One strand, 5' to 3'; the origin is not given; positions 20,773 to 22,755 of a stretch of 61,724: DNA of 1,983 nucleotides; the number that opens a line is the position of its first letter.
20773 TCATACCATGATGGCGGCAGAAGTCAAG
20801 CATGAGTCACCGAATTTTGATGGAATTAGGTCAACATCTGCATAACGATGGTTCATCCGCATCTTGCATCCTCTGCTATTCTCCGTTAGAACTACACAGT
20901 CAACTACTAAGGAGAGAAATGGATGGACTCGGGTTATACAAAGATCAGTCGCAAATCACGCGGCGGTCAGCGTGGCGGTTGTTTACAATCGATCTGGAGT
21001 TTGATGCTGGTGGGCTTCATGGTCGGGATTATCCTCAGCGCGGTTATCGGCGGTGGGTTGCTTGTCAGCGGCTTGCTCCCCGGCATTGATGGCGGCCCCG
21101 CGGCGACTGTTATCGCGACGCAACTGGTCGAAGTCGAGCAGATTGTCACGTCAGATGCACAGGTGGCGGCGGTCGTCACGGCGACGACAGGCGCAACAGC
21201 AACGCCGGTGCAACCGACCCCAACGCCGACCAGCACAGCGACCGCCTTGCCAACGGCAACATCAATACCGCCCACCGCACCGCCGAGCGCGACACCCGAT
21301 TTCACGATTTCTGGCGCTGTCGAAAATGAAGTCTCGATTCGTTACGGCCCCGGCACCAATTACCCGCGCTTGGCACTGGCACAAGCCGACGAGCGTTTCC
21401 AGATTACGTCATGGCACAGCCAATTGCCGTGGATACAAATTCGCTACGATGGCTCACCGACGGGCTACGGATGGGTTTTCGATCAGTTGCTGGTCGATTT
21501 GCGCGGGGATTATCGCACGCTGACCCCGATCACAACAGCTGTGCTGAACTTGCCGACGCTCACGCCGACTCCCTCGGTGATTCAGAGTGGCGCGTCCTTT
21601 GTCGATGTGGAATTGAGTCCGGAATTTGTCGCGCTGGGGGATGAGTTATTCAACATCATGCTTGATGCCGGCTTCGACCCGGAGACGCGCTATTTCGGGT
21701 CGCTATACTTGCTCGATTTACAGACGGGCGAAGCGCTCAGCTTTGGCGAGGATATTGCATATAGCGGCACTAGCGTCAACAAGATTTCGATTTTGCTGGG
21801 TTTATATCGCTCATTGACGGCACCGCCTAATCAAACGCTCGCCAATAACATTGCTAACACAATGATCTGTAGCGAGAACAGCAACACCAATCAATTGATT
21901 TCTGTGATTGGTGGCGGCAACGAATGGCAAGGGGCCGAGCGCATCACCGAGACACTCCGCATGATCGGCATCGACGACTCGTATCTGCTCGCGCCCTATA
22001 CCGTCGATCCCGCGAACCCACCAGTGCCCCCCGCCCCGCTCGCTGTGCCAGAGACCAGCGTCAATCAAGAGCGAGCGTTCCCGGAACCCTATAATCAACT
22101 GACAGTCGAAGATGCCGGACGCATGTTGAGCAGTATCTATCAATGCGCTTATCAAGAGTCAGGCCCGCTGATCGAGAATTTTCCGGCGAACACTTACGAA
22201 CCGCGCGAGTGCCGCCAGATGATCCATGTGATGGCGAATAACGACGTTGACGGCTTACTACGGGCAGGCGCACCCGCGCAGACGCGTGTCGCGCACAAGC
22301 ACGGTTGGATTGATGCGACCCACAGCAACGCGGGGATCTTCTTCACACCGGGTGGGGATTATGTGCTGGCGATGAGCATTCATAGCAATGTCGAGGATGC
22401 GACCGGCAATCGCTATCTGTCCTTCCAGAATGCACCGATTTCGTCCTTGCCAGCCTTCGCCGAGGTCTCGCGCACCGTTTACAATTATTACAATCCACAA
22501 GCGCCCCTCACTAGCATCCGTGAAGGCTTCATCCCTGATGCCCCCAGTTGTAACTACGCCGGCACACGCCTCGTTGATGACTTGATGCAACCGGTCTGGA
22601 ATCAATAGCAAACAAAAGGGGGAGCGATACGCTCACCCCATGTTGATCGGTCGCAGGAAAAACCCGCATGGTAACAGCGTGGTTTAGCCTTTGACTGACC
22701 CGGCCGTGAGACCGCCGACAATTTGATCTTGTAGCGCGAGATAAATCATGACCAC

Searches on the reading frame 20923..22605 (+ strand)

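Call 21: search_protein_families(library=pfam, proteins=[window:20923-22605:+])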
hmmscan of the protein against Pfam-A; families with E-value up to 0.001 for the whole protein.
window:20923-22605:+ (561 aa): 2 families
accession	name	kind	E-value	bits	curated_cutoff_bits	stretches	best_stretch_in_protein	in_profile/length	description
PF13354.11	Beta-lactamase2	-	2.7e-18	66.5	22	1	293-484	62-212/214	Beta-lactamase enzyme family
PF08239.17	SH3_3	-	0.00028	21.4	27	1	137-187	3-50/54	Bacterial SH3 domain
